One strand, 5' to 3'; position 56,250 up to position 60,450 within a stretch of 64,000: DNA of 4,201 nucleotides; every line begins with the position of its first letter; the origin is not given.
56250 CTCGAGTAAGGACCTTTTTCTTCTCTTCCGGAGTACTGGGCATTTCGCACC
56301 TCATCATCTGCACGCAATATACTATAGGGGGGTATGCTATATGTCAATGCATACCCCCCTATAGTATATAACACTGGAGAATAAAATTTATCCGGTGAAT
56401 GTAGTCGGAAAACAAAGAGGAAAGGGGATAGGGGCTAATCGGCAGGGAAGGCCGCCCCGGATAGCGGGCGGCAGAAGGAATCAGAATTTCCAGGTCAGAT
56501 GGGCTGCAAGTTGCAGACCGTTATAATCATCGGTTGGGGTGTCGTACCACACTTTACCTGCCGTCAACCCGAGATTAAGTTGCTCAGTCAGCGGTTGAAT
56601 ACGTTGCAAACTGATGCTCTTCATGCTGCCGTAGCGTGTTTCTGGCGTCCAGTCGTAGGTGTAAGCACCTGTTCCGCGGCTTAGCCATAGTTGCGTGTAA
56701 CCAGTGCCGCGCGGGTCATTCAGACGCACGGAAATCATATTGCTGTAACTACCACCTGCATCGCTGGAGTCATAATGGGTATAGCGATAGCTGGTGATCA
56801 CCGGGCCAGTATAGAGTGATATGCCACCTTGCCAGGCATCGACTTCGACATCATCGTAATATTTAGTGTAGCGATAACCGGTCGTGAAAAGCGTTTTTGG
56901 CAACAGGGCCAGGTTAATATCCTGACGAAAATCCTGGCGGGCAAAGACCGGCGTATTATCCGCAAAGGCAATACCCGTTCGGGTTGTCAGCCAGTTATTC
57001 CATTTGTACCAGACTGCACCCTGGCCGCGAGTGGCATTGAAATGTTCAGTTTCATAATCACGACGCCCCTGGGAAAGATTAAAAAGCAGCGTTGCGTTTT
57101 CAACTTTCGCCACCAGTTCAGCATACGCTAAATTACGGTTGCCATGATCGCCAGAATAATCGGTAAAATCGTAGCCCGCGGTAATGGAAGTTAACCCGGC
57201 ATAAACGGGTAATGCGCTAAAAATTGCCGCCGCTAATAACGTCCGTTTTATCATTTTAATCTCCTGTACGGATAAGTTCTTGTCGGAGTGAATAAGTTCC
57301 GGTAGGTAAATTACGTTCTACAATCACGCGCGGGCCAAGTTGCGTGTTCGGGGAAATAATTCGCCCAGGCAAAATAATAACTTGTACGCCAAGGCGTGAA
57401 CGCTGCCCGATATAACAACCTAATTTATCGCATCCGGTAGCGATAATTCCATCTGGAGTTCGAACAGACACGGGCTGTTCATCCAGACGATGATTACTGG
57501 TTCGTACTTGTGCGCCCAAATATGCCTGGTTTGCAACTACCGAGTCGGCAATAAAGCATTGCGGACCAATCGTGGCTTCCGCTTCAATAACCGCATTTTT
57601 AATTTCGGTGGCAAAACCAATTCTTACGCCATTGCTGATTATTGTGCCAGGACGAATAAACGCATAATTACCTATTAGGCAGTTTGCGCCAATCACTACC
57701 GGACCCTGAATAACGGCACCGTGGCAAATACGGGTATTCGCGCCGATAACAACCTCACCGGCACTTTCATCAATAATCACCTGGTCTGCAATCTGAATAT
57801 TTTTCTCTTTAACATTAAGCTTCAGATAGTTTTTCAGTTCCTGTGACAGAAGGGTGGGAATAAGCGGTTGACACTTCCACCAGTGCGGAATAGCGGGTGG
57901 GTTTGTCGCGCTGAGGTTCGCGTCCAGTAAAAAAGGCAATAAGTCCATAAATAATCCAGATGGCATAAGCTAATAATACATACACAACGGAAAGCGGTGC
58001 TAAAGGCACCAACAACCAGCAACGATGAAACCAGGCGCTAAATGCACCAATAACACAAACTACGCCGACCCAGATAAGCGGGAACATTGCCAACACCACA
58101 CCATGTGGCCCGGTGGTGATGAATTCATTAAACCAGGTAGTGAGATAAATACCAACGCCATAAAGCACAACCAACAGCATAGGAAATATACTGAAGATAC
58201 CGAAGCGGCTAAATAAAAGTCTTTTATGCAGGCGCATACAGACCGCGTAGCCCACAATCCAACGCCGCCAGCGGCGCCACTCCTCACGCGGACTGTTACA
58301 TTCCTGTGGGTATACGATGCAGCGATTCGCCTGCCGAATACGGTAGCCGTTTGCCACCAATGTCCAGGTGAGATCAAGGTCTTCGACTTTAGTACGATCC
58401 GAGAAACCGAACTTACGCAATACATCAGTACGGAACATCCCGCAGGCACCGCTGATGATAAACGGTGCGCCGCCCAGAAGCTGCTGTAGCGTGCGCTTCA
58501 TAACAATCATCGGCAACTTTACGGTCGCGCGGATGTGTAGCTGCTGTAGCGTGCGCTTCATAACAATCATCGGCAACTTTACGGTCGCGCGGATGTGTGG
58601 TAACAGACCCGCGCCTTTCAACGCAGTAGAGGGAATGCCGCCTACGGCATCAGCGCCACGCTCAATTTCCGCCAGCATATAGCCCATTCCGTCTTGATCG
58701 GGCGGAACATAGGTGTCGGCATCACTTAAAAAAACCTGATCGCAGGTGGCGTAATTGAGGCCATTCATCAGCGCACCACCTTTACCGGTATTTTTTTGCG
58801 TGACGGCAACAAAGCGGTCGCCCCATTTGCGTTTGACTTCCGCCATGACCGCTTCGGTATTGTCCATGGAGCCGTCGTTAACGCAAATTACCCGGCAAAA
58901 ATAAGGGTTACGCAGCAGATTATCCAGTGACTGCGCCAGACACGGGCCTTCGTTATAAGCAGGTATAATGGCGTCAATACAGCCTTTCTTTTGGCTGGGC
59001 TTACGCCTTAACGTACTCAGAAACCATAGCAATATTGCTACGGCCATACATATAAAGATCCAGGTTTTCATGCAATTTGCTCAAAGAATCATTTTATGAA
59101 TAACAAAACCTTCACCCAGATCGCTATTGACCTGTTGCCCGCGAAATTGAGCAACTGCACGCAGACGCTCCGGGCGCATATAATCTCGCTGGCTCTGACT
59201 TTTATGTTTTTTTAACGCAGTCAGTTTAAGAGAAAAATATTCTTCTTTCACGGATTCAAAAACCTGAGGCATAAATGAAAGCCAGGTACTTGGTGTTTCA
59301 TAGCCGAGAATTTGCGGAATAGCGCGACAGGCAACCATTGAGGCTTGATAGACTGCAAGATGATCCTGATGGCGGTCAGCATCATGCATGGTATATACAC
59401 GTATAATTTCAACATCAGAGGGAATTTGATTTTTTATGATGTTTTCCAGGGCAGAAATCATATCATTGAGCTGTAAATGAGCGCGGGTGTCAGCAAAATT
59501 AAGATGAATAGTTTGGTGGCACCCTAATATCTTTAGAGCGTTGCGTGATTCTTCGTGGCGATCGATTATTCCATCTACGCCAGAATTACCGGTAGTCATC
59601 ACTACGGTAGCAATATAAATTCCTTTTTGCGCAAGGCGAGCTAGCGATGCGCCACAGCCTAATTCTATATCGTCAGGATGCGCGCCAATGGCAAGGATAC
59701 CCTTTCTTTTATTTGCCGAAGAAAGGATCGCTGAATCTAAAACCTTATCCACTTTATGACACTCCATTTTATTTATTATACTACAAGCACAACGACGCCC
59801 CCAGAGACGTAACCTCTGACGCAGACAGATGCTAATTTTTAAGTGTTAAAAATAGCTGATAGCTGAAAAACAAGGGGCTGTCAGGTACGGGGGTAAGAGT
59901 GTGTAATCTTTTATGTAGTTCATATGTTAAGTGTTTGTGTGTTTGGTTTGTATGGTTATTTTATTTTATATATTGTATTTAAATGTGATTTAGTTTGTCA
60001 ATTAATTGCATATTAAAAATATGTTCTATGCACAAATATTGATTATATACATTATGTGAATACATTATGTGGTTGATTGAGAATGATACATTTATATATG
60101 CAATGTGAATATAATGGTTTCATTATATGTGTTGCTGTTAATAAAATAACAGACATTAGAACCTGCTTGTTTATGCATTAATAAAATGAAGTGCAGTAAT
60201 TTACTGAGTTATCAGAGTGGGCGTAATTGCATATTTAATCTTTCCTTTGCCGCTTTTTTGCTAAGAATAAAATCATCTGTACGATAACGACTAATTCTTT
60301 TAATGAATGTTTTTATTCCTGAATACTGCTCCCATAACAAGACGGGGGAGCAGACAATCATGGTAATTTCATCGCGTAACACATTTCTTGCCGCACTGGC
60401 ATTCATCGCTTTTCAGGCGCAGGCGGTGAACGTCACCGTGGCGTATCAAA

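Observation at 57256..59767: yaiX-yaiP-yaiS module: intact acetyltransferase with a long gene overlap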

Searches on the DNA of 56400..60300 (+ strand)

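Call 3: search_dna_similar(query=window:56400-60300:+, collection=ecoli_genomes, mode=near, max_rows=30)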
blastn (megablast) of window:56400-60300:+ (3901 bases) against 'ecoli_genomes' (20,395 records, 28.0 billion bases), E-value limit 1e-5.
Records with a match: 4960; places in all: 5297; records where one place covers at least 80% of the query: 4808.
Genomes with a match: 4933 of 5426; with a place that covers at least 80% of the query: 4807. Places per genome that has any: lowest 1, median 1, highest 8. On chromosomes: 5267 places; on plasmids: 30.
Best place of each record, by identity: >=99% 421; 95-99% 830; 90-95% 3691; 80-90% 18.
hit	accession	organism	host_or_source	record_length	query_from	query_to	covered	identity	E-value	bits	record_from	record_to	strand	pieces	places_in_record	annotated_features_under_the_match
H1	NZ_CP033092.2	Escherichia coli DSM 30083 = JCM 1649 = ATCC 11775 strain ...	-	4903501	1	3901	100%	100.0%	0e+0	7205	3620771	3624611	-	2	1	yaiP: glycosyltransferase | yaiO: YaiO family outer membrane beta-barrel protein | PIG-L deacetylase family protein | acetyltransferase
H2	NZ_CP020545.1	Escherichia coli strain ZJ3920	Homo sapiens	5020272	1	3901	100%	100.0%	0e+0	7205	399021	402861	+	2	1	yaiP: glycosyltransferase | yaiO: YaiO family outer membrane beta-barrel protein | acetyltransferase | PIG-L deacetylase family protein | hypothetical protein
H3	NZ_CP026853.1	Escherichia coli strain MS7163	Homo sapiens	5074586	1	3901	100%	100.0%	0e+0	7205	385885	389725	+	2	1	yaiP: glycosyltransferase | yaiO: YaiO family outer membrane beta-barrel protein | acetyltransferase | PIG-L deacetylase family protein | hypothetical protein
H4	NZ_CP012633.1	Escherichia coli strain SF-166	Homo sapiens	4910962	1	3901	100%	100.0%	0e+0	7205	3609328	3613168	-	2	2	yaiP: glycosyltransferase | yaiO: YaiO family outer membrane beta-barrel protein | acetyltransferase | PIG-L deacetylase family protein | hypothetical protein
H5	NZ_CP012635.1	Escherichia coli strain SF-088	Homo sapiens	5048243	1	3901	100%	100.0%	0e+0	7205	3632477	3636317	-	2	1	yaiP: glycosyltransferase | yaiO: YaiO family outer membrane beta-barrel protein | acetyltransferase | PIG-L deacetylase family protein | hypothetical protein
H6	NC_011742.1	Escherichia coli S88 strain S88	-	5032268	1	3901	100%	100.0%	0e+0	7205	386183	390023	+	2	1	yaiP: glycosyltransferase family 2 protein | yaiO: YaiO family outer membrane beta-barrel protein | LbetaH domain-containing protein | PIG-L deacetylase family protein | hypothetical protein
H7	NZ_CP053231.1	Escherichia coli strain SCU-306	Homo sapiens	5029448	1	3901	100%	100.0%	0e+0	7205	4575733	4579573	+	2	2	yaiP: glycosyltransferase | yaiO: YaiO family outer membrane beta-barrel protein | acetyltransferase | PIG-L deacetylase family protein | hypothetical protein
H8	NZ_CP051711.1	Escherichia coli strain SCU-123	Homo sapiens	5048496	1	3901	100%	100.0%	0e+0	7205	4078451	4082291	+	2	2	yaiP: glycosyltransferase | yaiO: YaiO family outer membrane beta-barrel protein | acetyltransferase | PIG-L deacetylase family protein | hypothetical protein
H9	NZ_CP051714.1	Escherichia coli strain SCU-122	Homo sapiens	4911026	1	3901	100%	100.0%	0e+0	7205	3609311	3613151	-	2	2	yaiP: glycosyltransferase | yaiO: YaiO family outer membrane beta-barrel protein | acetyltransferase | PIG-L deacetylase family protein | hypothetical protein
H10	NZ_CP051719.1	Escherichia coli strain SCU-116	Homo sapiens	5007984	1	3901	100%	100.0%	0e+0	7205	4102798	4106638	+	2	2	yaiP: glycosyltransferase | yaiO: YaiO family outer membrane beta-barrel protein | acetyltransferase | PIG-L deacetylase family protein | hypothetical protein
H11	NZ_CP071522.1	Escherichia coli strain UPEC129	Homo sapiens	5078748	1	3901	100%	100.0%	0e+0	7205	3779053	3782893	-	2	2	yaiP: glycosyltransferase | yaiO: YaiO family outer membrane beta-barrel protein | PIG-L deacetylase family protein | acetyltransferase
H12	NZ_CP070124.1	Escherichia coli strain FDAARGOS_1292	Homo sapiens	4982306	1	3901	100%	100.0%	0e+0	7205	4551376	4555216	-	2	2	yaiP: glycosyltransferase | yaiO: YaiO family outer membrane beta-barrel protein | acetyltransferase | PIG-L deacetylase family protein | hypothetical protein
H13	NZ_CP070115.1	Escherichia coli strain FDAARGOS_1298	Homo sapiens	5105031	1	3901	100%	100.0%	0e+0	7205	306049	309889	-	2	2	yaiP: glycosyltransferase | yaiO: YaiO family outer membrane beta-barrel protein | acetyltransferase | PIG-L deacetylase family protein | hypothetical protein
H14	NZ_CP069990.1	Escherichia coli strain FDAARGOS_1304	Homo sapiens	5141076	1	3901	100%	100.0%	0e+0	7205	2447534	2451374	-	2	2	yaiP: glycosyltransferase | yaiO: YaiO family outer membrane beta-barrel protein | acetyltransferase | PIG-L deacetylase family protein | hypothetical protein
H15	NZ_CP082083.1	Escherichia coli strain MS20654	Homo sapiens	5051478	1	3901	100%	100.0%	0e+0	7205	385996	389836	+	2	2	yaiP: glycosyltransferase | yaiO: YaiO family outer membrane beta-barrel protein | acetyltransferase | PIG-L deacetylase family protein | hypothetical protein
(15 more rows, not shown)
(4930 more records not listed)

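Call 6: get_annotated_region(hit=H1, flank=3000)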
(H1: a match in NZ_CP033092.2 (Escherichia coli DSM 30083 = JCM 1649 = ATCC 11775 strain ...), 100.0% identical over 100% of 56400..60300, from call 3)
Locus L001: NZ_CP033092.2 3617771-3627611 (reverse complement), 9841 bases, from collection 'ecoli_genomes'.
description: Escherichia coli DSM 30083 = JCM 1649 = ATCC 11775 chromosome, complete genome
organism: Escherichia coli DSM 30083 = JCM 1649 = ATCC 11775 strain ATCC 11775 (NCBI taxid 866789)
replicon: chromosome; assembly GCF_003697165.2
host: -; source: -; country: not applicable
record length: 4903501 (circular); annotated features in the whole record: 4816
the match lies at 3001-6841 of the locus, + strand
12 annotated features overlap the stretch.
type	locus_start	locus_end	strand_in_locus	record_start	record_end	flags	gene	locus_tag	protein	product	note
CDS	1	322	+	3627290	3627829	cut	yaiL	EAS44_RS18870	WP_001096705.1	DUF2058 domain-containing protein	-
CDS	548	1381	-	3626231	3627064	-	fghA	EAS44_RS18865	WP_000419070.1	S-formylglutathione hydrolase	-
CDS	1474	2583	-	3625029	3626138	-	frmA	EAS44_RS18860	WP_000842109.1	S-(hydroxymethyl)glutathione dehydrogenase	-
CDS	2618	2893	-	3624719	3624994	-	frmR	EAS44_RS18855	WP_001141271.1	formaldehyde-responsive transcriptional repressor FrmR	-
CDS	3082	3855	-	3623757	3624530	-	yaiO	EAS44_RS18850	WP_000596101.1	YaiO family outer membrane beta-barrel protein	-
CDS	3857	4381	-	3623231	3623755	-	-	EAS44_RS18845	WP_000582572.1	acetyltransferase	-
CDS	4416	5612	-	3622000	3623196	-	yaiP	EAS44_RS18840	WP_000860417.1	glycosyltransferase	-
CDS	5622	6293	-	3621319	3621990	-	-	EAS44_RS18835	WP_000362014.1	PIG-L deacetylase family protein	-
CDS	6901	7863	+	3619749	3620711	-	tauA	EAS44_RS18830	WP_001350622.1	taurine ABC transporter substrate-binding protein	-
CDS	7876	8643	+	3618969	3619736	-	tauB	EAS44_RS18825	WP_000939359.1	taurine ABC transporter ATP-binding subunit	-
CDS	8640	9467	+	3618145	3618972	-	tauC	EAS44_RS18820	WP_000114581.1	taurine ABC transporter permease TauC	-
CDS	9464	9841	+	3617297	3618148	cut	tauD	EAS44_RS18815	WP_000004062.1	taurine dioxygenase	-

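Call 7: get_annotated_region(hit=H6, flank=1000)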
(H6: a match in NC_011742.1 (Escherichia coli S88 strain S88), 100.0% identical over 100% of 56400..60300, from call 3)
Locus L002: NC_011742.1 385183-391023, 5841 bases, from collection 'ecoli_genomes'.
description: Escherichia coli S88, complete sequence
organism: Escherichia coli S88 strain S88 (NCBI taxid 585035)
replicon: chromosome; assembly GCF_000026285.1
host: -; source: -; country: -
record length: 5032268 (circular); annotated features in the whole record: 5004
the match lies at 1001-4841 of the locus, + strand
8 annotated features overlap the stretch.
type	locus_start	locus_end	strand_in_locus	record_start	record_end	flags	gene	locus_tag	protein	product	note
CDS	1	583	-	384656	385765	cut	frmA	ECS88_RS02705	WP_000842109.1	S-(hydroxymethyl)glutathione dehydrogenase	-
CDS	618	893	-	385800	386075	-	frmR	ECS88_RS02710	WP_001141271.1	formaldehyde-responsive transcriptional repressor FrmR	-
CDS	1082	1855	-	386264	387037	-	yaiO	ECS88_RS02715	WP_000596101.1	YaiO family outer membrane beta-barrel protein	-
CDS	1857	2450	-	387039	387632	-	-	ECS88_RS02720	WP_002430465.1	LbetaH domain-containing protein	-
CDS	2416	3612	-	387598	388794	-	yaiP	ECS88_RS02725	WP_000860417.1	glycosyltransferase family 2 protein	-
CDS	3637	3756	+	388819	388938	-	-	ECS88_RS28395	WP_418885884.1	hypothetical protein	-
CDS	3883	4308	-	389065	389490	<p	-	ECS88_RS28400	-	PIG-L deacetylase family protein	incomplete; partial in the middle of a contig; missing C-terminus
CDS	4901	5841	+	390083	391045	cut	tauA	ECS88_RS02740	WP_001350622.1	taurine ABC transporter substrate-binding protein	-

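Call 8: search_dna_similar(query=window:58459-58618:+, collection=ecoli_genomes, mode=near, max_rows=40)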
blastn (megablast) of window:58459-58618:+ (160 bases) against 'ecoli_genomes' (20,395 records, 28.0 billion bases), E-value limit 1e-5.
Records with a match: 4831; places in all: 5137; records where one place covers at least 80% of the query: 4831.
Genomes with a match: 4822 of 5426; with a place that covers at least 80% of the query: 4822. Places per genome that has any: lowest 1, median 1, highest 6. On chromosomes: 5126 places; on plasmids: 11.
Best place of each record, by identity: >=99% 418; 95-99% 3856; 90-95% 557.
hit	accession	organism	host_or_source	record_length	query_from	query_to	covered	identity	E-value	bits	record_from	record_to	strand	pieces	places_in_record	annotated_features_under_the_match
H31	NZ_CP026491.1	Escherichia coli strain HS13-1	Homo sapiens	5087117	1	160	100%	100.0%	2e-77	296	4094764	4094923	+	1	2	yaiP: glycosyltransferase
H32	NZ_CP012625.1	Escherichia coli strain SF-468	Homo sapiens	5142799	1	160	100%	100.0%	2e-77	296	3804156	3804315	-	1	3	yaiP: glycosyltransferase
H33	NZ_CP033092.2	Escherichia coli DSM 30083 = JCM 1649 = ATCC 11775 strain ...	-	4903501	1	160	100%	100.0%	6e-33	296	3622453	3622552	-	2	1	yaiP: glycosyltransferase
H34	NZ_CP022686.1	Escherichia coli Nissle 1917 strain Nissle 1917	Homo sapiens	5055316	1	160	100%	100.0%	6e-33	296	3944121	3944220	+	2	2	yaiP: glycosyltransferase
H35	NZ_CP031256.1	Escherichia coli strain M16807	Homo sapiens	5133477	1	160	100%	100.0%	6e-33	296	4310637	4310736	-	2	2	yaiP: glycosyltransferase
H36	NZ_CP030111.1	Escherichia coli strain MCJCHV-1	Homo sapiens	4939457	1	160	100%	100.0%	6e-33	296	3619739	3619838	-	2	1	yaiP: glycosyltransferase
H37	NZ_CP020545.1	Escherichia coli strain ZJ3920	Homo sapiens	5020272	1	160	100%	100.0%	6e-33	296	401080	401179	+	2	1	yaiP: glycosyltransferase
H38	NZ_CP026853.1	Escherichia coli strain MS7163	Homo sapiens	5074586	1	160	100%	100.0%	6e-33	296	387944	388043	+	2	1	yaiP: glycosyltransferase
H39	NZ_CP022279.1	Escherichia coli strain STEC299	Marmota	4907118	1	160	100%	100.0%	6e-33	296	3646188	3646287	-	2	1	yaiP: glycosyltransferase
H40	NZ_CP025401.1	Escherichia coli strain MS8345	Homo sapiens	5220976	1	160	100%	100.0%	6e-33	296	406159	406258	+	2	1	yaiP: glycosyltransferase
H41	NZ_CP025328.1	Escherichia coli strain ExPEC XM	Duck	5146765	1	160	100%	100.0%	6e-33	296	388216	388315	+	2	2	yaiP: glycosyltransferase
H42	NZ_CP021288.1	Escherichia coli strain PA45B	Homo sapiens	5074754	1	160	100%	100.0%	6e-33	296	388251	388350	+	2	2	yaiP: glycosyltransferase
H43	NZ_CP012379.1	Escherichia coli strain PAR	cockatoo feces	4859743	1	160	100%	100.0%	6e-33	296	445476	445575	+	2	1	yaiP: glycosyltransferase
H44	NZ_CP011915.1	Escherichia coli strain PSUO2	Gallus gallus domesticus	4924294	1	160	100%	100.0%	6e-33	296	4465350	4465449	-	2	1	yaiP: glycosyltransferase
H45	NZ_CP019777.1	Escherichia coli NU14 strain NU14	Homo sapiens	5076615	1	160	100%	100.0%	6e-33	296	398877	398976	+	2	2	yaiP: glycosyltransferase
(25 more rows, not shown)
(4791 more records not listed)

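Call 64: get_annotated_region(hit=H32, flank=2500)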
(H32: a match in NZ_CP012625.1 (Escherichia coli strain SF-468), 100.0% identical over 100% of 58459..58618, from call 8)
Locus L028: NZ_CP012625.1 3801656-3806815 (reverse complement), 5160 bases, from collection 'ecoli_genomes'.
description: Escherichia coli strain SF-468 chromosome, complete genome
organism: Escherichia coli strain SF-468 (NCBI taxid 562)
replicon: chromosome; assembly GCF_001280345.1
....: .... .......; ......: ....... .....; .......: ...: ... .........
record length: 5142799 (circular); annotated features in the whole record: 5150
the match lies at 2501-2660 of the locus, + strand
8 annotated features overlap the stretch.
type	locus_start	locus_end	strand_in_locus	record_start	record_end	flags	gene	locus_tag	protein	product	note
CDS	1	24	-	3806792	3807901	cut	frmA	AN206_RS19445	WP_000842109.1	S-(hydroxymethyl)glutathione dehydrogenase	-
CDS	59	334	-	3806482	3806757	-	frmR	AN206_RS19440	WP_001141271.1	formaldehyde-responsive transcriptional repressor FrmR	-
CDS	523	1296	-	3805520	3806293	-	yaiO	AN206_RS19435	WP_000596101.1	YaiO family outer membrane beta-barrel protein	-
CDS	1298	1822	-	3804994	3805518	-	-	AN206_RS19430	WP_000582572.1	acetyltransferase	-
CDS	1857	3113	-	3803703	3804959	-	yaiP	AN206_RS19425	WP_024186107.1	glycosyltransferase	-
CDS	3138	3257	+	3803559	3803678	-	-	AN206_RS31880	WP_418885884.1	hypothetical protein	-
CDS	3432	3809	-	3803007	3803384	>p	-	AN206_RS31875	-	PIG-L deacetylase family protein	incomplete; partial in the middle of a contig; missing C-terminus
CDS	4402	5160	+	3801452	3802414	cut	tauA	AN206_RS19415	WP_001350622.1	taurine ABC transporter substrate-binding protein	-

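Call 72: search_dna_similar(query=window:57700-58000:-, collection=ecoli_genomes, mode=near, rows=spread, max_rows=24)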
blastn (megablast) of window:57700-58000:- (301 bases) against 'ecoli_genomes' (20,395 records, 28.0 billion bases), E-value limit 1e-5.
Records with a match: 4861; places in all: 5184; records where one place covers at least 80% of the query: 4847.
Genomes with a match: 4837 of 5426; with a place that covers at least 80% of the query: 4823. Places per genome that has any: lowest 1, median 1, highest 7. On chromosomes: 5157 places; on plasmids: 27.
Best place of each record, by identity: >=99% 494; 95-99% 4362; 90-95% 5.
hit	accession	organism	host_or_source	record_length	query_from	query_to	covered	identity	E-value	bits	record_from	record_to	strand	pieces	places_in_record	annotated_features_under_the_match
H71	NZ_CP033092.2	Escherichia coli DSM 30083 = JCM 1649 = ATCC 11775 strain ...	-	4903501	1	301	100%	100.0%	2e-155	556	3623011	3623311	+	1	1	yaiP: glycosyltransferase | acetyltransferase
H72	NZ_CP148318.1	Escherichia coli strain Z1323MEC0001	Mammal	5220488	1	301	100%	99.7%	8e-154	551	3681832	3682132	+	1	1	yaiP: glycosyltransferase | acetyltransferase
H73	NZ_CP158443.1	Escherichia coli strain ATCC 25922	Homo sapiens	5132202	1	301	100%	99.3%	4e-152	545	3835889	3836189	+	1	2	yaiP: glycosyltransferase family 2 protein | acetyltransferase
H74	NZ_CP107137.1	Escherichia coli strain S5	human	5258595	1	301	100%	98.3%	4e-147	529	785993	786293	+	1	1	yaiP: glycosyltransferase | acetyltransferase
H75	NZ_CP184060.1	Escherichia coli strain 1447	Homo sapiens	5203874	1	301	100%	98.3%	4e-147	529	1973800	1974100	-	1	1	yaiP: glycosyltransferase | acetyltransferase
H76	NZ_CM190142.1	Escherichia coli strain 21964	Homo sapiens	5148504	1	301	100%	98.3%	4e-147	529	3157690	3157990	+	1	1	yaiP: glycosyltransferase family 2 protein | LbetaH domain-containing protein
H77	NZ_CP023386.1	Escherichia coli strain 1190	canine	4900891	1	301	100%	97.0%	2e-140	507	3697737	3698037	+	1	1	yaiP: glycosyltransferase | acetyltransferase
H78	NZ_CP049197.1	Escherichia coli strain E597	dog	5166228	1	301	100%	97.0%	2e-140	507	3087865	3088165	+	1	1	yaiP: glycosyltransferase | acetyltransferase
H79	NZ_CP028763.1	Escherichia coli strain A11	Giraffe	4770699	1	301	100%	97.0%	2e-140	507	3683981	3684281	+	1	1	yaiP: glycosyltransferase | acetyltransferase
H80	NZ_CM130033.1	Escherichia coli strain EC01307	Homo sapiens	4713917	1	301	100%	97.0%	2e-140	507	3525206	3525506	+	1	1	yaiP: glycosyltransferase | acetyltransferase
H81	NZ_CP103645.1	Escherichia coli strain 961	Homo sapiens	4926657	1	301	100%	97.0%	2e-140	507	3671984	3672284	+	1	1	yaiP: glycosyltransferase family 2 protein | LbetaH domain-containing protein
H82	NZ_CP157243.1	Escherichia coli strain 2024CK-00535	Homo sapiens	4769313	1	301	100%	97.0%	2e-140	507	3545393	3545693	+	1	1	yaiP: glycosyltransferase family 2 protein | acetyltransferase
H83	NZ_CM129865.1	Escherichia coli strain PO06101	seawater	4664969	1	301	100%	97.0%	2e-140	507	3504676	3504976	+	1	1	yaiP: glycosyltransferase | acetyltransferase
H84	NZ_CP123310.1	Escherichia coli strain AREA_C483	Homo sapiens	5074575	1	301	100%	97.0%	2e-140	507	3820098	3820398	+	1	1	glycosyltransferase family 2 protein | acetyltransferase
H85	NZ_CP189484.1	Escherichia coli strain N2409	Homo sapiens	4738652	1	301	100%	97.0%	2e-140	507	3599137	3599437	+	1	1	yaiP: glycosyltransferase family 2 protein | LbetaH domain-containing protein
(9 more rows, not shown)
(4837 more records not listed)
